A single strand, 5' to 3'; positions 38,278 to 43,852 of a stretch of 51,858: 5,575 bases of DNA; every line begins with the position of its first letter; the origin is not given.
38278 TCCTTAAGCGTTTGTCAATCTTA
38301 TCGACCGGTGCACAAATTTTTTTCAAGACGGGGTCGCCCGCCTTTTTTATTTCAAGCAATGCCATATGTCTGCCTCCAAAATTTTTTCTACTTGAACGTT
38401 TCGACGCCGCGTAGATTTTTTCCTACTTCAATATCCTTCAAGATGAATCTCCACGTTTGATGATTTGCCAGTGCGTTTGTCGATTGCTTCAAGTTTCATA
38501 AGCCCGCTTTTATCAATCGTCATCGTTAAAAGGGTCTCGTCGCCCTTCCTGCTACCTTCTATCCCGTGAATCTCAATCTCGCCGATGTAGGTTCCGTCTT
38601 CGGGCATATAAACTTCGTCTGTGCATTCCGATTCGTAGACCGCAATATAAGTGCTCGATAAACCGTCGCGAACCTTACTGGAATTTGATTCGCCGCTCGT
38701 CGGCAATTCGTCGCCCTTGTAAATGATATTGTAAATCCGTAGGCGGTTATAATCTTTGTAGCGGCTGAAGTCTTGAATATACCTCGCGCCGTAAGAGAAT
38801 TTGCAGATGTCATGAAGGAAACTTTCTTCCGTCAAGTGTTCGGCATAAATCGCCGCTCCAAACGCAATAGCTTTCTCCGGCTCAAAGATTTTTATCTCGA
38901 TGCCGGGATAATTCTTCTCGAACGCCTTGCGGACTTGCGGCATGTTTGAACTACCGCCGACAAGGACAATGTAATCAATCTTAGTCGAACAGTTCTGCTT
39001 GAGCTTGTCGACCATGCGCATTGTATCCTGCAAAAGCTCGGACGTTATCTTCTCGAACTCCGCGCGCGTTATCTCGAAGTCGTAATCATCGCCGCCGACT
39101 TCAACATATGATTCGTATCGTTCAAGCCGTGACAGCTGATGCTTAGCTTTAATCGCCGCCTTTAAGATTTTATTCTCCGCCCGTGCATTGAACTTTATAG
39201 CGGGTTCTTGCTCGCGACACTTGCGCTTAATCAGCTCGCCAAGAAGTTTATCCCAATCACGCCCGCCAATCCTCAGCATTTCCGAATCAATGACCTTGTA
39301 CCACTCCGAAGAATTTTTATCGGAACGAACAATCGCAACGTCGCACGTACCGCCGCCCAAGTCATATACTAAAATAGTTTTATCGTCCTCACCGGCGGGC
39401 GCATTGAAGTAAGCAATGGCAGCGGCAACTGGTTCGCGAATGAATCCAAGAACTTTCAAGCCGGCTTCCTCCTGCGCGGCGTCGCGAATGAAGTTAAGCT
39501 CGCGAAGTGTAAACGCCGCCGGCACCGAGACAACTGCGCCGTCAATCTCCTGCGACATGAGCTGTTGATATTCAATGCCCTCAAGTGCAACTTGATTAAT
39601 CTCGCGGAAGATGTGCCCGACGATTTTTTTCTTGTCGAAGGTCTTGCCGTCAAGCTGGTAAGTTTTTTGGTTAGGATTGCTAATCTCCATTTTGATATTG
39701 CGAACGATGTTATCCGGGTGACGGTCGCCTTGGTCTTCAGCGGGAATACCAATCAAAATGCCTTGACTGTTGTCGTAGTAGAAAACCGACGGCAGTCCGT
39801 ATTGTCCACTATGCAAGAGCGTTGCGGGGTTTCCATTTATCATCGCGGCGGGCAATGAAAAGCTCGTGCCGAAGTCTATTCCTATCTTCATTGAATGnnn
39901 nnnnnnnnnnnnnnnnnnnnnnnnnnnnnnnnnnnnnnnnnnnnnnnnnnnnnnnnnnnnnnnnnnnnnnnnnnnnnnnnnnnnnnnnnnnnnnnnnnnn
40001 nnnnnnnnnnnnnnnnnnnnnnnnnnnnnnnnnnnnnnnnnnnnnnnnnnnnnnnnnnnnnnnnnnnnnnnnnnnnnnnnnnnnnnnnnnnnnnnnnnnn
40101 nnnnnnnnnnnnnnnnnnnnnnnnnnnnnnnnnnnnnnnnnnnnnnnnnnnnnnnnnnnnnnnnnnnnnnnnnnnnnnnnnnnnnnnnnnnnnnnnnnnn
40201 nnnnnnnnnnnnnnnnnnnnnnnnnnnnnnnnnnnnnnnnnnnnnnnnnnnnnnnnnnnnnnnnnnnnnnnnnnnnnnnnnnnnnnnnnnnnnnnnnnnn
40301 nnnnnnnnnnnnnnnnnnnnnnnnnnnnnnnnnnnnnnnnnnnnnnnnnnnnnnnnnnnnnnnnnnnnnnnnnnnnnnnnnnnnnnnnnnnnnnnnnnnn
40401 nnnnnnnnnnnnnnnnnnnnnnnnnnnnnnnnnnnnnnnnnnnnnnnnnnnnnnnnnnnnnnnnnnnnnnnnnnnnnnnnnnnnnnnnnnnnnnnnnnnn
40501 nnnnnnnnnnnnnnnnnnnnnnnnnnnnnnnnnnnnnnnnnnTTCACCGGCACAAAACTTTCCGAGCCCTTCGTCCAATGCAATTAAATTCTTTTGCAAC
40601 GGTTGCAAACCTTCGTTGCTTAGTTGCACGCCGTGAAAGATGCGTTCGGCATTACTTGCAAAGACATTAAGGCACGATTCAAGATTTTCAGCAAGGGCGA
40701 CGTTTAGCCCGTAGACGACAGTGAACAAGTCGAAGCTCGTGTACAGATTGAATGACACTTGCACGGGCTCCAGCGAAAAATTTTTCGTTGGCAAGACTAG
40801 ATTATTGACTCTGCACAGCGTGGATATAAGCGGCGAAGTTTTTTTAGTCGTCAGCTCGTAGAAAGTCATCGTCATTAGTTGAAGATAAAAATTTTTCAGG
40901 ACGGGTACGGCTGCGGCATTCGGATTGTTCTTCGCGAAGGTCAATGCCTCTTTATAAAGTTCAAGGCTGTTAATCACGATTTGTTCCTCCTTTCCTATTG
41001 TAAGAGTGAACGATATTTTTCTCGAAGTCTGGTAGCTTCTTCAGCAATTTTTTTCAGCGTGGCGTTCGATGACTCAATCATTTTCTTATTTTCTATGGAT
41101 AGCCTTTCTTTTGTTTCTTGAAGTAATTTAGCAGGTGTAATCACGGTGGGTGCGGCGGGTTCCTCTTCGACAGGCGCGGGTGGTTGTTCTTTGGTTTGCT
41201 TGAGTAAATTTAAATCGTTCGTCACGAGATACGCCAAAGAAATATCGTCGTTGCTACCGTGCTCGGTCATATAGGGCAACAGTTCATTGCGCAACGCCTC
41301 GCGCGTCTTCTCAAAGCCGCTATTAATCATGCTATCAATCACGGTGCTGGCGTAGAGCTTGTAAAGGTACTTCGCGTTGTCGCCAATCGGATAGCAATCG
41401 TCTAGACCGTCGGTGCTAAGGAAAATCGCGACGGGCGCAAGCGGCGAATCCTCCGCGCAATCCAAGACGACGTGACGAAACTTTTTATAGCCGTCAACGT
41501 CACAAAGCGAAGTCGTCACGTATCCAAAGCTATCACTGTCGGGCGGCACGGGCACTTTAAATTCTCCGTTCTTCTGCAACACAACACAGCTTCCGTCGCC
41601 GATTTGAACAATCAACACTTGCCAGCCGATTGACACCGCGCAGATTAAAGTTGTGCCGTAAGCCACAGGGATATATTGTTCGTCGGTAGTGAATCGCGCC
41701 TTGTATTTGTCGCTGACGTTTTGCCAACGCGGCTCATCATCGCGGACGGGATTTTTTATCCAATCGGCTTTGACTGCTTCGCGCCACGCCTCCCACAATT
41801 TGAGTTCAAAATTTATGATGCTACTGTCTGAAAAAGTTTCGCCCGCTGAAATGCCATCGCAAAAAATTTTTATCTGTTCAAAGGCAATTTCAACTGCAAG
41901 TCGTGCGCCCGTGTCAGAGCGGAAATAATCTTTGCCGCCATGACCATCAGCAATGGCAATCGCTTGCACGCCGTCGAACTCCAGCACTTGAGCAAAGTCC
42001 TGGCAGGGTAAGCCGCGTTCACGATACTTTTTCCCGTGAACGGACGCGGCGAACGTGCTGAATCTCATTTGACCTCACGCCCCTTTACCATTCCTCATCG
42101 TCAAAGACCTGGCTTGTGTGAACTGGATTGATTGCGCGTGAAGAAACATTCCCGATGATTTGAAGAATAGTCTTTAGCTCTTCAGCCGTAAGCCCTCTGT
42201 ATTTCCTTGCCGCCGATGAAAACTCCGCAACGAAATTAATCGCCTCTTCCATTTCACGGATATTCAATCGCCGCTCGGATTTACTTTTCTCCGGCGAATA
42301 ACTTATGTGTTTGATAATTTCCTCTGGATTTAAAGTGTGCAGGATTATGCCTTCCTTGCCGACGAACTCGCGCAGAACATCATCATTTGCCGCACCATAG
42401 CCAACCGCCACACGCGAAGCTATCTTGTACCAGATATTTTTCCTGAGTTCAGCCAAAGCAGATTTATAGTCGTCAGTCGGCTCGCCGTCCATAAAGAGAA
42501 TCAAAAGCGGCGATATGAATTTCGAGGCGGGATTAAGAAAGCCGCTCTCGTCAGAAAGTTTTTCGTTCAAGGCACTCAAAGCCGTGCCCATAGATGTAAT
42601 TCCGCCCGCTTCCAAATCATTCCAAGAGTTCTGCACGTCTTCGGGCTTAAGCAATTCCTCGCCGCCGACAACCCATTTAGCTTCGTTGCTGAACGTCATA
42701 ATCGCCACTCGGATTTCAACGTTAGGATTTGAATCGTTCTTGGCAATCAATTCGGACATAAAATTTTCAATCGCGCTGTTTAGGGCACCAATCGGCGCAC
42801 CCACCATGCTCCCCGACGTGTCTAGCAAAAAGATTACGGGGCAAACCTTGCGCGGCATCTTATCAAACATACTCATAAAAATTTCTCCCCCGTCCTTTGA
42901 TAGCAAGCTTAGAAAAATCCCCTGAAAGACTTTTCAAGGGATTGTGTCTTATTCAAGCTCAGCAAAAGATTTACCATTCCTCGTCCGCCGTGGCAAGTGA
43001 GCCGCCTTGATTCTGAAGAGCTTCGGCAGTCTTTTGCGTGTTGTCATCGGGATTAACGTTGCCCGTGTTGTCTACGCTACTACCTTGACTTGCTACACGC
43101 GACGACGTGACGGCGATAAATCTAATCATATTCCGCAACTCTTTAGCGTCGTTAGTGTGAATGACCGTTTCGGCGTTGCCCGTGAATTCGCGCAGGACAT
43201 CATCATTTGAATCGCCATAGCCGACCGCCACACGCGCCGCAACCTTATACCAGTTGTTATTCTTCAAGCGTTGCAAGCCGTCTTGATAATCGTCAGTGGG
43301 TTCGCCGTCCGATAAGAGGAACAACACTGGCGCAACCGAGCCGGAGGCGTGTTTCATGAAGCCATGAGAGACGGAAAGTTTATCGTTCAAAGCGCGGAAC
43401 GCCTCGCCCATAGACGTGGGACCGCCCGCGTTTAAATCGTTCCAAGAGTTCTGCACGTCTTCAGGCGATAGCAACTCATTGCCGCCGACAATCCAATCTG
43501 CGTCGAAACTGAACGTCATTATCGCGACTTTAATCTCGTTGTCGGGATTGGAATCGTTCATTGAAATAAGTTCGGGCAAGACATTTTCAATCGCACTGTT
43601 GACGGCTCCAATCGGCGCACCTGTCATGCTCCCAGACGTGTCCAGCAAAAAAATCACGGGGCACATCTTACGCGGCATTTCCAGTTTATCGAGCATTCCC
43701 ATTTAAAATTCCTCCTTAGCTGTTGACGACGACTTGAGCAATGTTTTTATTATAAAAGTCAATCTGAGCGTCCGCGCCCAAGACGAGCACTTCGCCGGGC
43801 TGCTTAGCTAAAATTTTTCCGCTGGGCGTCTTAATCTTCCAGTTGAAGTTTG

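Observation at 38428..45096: Six-gene operon: Ser/Thr kinase, two TerY-like vWA proteins, PP2C phosphatase, GrpE-like protein and Hsp70-like ATPase; candidate uncharacterised signalling/conflict system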

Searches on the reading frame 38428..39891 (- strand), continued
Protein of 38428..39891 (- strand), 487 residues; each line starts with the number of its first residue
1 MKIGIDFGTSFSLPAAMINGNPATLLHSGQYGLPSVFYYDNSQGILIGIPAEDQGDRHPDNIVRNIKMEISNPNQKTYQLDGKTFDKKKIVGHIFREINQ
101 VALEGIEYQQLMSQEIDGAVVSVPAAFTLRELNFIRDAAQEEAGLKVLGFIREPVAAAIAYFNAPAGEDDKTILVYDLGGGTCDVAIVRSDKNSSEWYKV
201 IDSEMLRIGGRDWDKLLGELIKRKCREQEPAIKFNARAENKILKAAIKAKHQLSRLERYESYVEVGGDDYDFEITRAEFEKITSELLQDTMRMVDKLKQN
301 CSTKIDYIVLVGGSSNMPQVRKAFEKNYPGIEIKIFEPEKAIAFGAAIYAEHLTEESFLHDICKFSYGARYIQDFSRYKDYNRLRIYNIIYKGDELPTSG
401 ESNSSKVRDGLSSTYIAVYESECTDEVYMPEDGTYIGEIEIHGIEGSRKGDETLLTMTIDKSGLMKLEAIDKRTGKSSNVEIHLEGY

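Call 91: find_encoding_contigs(protein=P0176, flank=10000, max_places=1)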
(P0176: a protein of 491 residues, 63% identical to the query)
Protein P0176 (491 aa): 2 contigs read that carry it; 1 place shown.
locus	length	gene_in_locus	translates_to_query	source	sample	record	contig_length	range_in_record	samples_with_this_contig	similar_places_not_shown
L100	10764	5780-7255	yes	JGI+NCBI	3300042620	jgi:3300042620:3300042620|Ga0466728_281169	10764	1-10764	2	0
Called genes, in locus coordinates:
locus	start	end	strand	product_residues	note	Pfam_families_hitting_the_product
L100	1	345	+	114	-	?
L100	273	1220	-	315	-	PF08905:DUF1850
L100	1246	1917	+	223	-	-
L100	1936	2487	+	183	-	PF02417:Chromate_transp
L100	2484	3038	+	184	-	PF02417:Chromate_transp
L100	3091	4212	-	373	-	PF01435:Peptidase_M48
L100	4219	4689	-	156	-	PF05130:FlgN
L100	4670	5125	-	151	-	PF02561:FliS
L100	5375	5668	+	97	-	PF16808:PKcGMP_CC (faint)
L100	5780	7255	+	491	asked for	PF00012:HSP70, PF06723:MreB_Mbl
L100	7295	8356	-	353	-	PF00005:ABC_tran, PF13304:AAA_21 (faint)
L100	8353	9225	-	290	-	PF00528:BPD_transp_1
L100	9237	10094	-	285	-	PF00528:BPD_transp_1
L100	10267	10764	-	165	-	PF13531:SBP_bac_11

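Call 92: find_encoding_contigs(protein=P0217, flank=10000, max_places=1)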
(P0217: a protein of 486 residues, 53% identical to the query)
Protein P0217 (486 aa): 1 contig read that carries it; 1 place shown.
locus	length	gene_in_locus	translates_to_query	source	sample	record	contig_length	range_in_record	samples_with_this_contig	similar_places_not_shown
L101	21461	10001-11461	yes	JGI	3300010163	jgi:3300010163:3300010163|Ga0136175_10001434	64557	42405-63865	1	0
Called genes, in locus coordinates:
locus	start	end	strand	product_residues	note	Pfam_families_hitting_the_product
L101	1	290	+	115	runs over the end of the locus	PF00825:Ribonuclease_P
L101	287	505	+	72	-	PF01809:YidD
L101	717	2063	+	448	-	PF02096:60KD_IMP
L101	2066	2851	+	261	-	PF14804:Jag_N, PF13083:KH_KhpA-B, PF01424:R3H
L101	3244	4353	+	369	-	PF01926:MMR_HSR1, PF02421:FeoB_N, PF06071:YchF-GTPase_C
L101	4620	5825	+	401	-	PF00069:Pkinase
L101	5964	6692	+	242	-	PF00092:VWA, PF13519:VWA_2 (faint)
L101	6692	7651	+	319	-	PF13672:PP2C_2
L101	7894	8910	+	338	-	PF19789:DUF6273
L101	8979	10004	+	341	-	-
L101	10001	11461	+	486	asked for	PF00012:HSP70, PF06723:MreB_Mbl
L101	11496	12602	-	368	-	PF13303:PTS_EIIC_2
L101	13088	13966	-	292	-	PF10609:ParA, PF01656:CbiA, PF02374:ArsA_ATPase (faint), PF13614:AAA_31 (weak)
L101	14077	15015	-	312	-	PF13191:AAA_16 (faint), PF00485:PRK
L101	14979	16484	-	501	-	PF04055:Radical_SAM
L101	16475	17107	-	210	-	PF00753:Lactamase_B, PF12706:Lactamase_B_2 (weak)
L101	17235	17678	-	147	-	PF02580:Tyr_Deacylase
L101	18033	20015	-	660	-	PF02743:dCache_1, PF00672:HAMP (faint), PF00015:MCPsignal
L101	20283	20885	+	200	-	PF01726:LexA_DNA_bind, PF00717:Peptidase_S24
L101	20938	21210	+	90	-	-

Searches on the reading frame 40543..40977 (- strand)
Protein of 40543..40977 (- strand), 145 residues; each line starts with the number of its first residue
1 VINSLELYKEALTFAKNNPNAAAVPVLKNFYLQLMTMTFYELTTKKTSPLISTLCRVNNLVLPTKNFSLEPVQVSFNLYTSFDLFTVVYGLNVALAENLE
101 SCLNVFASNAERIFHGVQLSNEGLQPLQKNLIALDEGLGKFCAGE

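Call 63: predict_structure(alignment_id=A5)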
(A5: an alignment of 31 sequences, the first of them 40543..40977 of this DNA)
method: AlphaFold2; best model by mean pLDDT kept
length: 145 residues; sequences in the alignment: 31
mean_pLDDT: 92.7   pTM: 0.87
mean pLDDT of the five models: 92.7, 92.7, 91.9, 91.6, 91.1
residues with pLDDT >= 90: 127; 70-90: 13; 50-70: 4; < 50: 1
segments of 3 or more residues with pLDDT < 50: none
pLDDT, mean of each block of 10 residues (from residue 1): 92 96 96 96 94 94 89 89 97 94 95 96 94 93 60
secondary structure, 60 per line:
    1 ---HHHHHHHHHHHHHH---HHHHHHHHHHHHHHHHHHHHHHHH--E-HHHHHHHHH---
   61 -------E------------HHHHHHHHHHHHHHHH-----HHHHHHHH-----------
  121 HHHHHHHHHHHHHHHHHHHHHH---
elements in order: H4-17 H21-44 H49-57 H81-96 H102-109 H121-142

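Call 67: fold_search(model_id=the predicted structure, library=pdb)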
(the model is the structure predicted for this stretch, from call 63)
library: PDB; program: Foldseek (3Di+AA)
matches with E <= 10: 98; with E <= 0.001: 0
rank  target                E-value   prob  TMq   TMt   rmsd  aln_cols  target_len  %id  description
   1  6y07_MODEL_1_A        1.6e+00  0.11  0.24  0.23  15.6       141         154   16  Designing a Granulopoietic Protein by Topological Rescaffolding 1: Sohair (released 2020-03-18)
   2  9ca3_D                2.1e+00  0.06  0.25  0.16  16.5       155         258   13  Crystal structure of MarE C280S in complex with cyanide bound heme and its native substrate, beta-methyl-L-tryptophan (released 2025-04-02)
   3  4n2s_A                2.2e+00  0.11  0.28  0.22  12.0       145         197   10  Crystal Structure of THA8 in complex with Zm1a-6 RNA (released 2013-10-30)
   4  2hsb                  2.2e+00  0.08  0.24  0.26  13.6       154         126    8  Crystal structure of a hepn domain containing protein (af_0298) from archaeoglobus fulgidus at 1.95 A resolution (released 2006-08-15)
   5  3pja_G                2.6e+00  0.09  0.29  0.22  13.1       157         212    8  Crystal structure of human C3PO complex (released 2011-05-11)
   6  8x5d_C                2.7e+00  0.03  0.15  0.16  13.2       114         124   18  The cryo-EM structure of the Mycobacterium tuberculosis CRISPR-Csm complex (released 2024-03-06)
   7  2q00_B                3.0e+00  0.06  0.21  0.25  15.2       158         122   16  Crystal structure of the P95883_SULSO protein from Sulfolobus solfataricus. NESG target SsR10. (released 2007-05-29)
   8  6mhc_A                3.2e+00  0.08  0.30  0.21  14.6       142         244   16  Glutathione S-Transferase Omega 1 bound to covalent inhibitor 37 (released 2019-02-20)
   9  7bxo_F                3.2e+00  0.05  0.21  0.22  13.3       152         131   12  Crystal structure of the toxin-antitoxin with AMP-PNP (released 2020-09-30)
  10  7e1n_A                3.2e+00  0.04  0.20  0.16  16.9       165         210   17  Crystal structure of PhlH in complex with 2,4-diacetylphloroglucinol (released 2022-02-02)
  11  1key_C                3.3e+00  0.07  0.29  0.21  15.9       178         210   13  Crystal Structure of Mouse Testis/Brain RNA-binding Protein (TB-RBP) (released 2002-07-03)
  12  8k60_I                3.3e+00  0.04  0.19  0.13  13.0       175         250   14  Cryo-EM structure of Streptomyces coelicolor transcription initiation complex with the global transcription factor Afs (released 2024-07-31)
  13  7bxo_H                3.5e+00  0.06  0.23  0.25  14.3       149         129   12  Crystal structure of the toxin-antitoxin with AMP-PNP (released 2020-09-30)
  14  6azv_D                3.5e+00  0.05  0.25  0.12  16.5       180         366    9  IDO1/BMS-978587 crystal structure (released 2018-03-21)
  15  9ca3_C                3.7e+00  0.04  0.26  0.16  16.7       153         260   13  Crystal structure of MarE C280S in complex with cyanide bound heme and its native substrate, beta-methyl-L-tryptophan (released 2025-04-02)
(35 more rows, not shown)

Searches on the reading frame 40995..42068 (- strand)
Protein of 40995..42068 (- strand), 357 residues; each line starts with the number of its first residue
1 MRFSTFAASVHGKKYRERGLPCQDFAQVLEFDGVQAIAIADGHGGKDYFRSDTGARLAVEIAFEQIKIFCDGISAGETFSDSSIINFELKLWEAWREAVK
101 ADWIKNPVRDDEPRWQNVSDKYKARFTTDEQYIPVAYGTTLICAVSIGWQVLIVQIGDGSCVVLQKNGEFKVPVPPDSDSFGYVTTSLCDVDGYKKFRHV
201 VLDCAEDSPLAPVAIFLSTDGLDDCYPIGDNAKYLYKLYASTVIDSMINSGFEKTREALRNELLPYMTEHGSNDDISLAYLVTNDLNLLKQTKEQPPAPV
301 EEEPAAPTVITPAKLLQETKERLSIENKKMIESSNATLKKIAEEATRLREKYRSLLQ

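Call 3: search_protein_families(library=pfam, proteins=[window:40995-42068:-], max_evalue=0.1)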
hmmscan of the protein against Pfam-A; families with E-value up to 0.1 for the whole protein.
window:40995-42068:- (357 aa): 1 family
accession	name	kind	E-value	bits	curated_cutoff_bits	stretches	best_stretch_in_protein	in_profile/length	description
PF13672.11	PP2C_2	-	1.7e-28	100.1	24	1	12-225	2-177/209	Protein phosphatase 2C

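Call 4: search_protein_families(library=padloc, proteins=[window:40995-42068:-], max_evalue=0.1)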
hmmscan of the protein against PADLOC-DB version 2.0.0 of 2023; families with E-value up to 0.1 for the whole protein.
window:40995-42068:- (357 aa): 0 families

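Call 5: search_protein_families(library=ncbifam, proteins=[window:40995-42068:-], max_evalue=0.1)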
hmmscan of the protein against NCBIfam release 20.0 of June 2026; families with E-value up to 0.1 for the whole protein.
window:40995-42068:- (357 aa): 1 family
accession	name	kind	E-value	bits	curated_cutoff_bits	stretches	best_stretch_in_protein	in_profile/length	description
NF033484.1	Stp1_PP2C_phos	equivalog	0.0004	20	230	1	69-167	29-120/232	Stp1/IreP family PP2C-type Ser/Thr phosphatase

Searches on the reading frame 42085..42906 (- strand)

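Call 3: search_protein_families(library=pfam, proteins=[window:42085-42906:-], max_evalue=0.1)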
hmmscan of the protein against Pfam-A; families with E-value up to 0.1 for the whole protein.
window:42085-42906:- (273 aa): 4 families
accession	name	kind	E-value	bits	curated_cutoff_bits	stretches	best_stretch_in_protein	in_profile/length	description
PF00092.34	VWA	-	1.8e-14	54.8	23.8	1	24-186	2-155/174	von Willebrand factor type A domain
PF13519.12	VWA_2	-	4e-10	40.7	27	1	24-141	1-106/107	von Willebrand factor type A domain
PF05762.20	VWA_CoxE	-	0.01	15.7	26.4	0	8-116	42-142/222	VWA domain containing CoxE-like protein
PF20370.3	DUF6665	-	0.016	15.9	27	1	142-181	50-88/106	Family of unknown function (DUF6665)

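Call 4: search_protein_families(library=padloc, proteins=[window:42085-42906:-], max_evalue=0.1)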
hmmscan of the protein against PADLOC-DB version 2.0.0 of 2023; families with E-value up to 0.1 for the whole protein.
window:42085-42906:- (273 aa): 0 families

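Call 5: search_protein_families(library=ncbifam, proteins=[window:42085-42906:-], max_evalue=0.1)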
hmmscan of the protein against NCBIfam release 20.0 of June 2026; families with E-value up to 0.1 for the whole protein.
window:42085-42906:- (273 aa): 1 family
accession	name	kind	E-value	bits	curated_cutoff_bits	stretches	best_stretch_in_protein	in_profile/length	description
TIGR03788.1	marine_srt_targ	equivalog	0.0003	19.4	551.65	1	24-124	274-370/629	marine proteobacterial sortase target protein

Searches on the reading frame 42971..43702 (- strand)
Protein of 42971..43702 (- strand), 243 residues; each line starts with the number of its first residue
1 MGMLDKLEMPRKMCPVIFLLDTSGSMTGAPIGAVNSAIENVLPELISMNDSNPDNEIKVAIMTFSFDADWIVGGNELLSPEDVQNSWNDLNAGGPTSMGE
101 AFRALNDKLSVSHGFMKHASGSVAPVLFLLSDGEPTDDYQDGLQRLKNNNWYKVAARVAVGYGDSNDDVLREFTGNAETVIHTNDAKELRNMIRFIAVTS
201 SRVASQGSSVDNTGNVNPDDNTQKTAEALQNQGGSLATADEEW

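Call 3: search_protein_families(library=pfam, proteins=[window:42971-43702:-], max_evalue=0.1)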
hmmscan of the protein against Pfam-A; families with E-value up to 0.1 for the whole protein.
window:42971-43702:- (243 aa): 3 families
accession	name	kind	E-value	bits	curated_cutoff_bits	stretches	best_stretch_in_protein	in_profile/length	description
PF00092.34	VWA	-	7.5e-15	56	23.8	1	16-192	2-171/174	von Willebrand factor type A domain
PF13519.12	VWA_2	-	7.9e-09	36.5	27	1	16-134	1-107/107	von Willebrand factor type A domain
PF05762.20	VWA_CoxE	-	0.038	13.8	26.4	0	10-28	51-71/222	VWA domain containing CoxE-like protein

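Call 4: search_protein_families(library=padloc, proteins=[window:42971-43702:-], max_evalue=0.1)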
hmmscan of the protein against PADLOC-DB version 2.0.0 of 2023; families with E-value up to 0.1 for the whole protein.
window:42971-43702:- (243 aa): 1 family
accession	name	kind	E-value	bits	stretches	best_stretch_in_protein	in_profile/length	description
PDLC04166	Dsr1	-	0.042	9.5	1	136-201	1012-1078/1227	-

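Call 5: search_protein_families(library=ncbifam, proteins=[window:42971-43702:-], max_evalue=0.1)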
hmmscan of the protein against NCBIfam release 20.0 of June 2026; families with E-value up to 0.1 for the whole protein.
window:42971-43702:- (243 aa): 3 families
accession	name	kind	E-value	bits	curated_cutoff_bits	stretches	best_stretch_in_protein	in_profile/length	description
TIGR03788.1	marine_srt_targ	equivalog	0.00098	17.7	551.65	1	15-114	273-368/629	marine proteobacterial sortase target protein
TIGR02442.1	Cob-chelat-sub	hypoth_equivalog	0.024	13.1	779.45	1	6-134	465-582/641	putative cobaltochelatase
NF041275.1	MurL_Xanthmoales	equivalog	0.037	12.5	700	0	4-41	184-222/447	UDP-N-acetyl-alpha-D-muramoyl-L-alanyl-L-glutamate epimerase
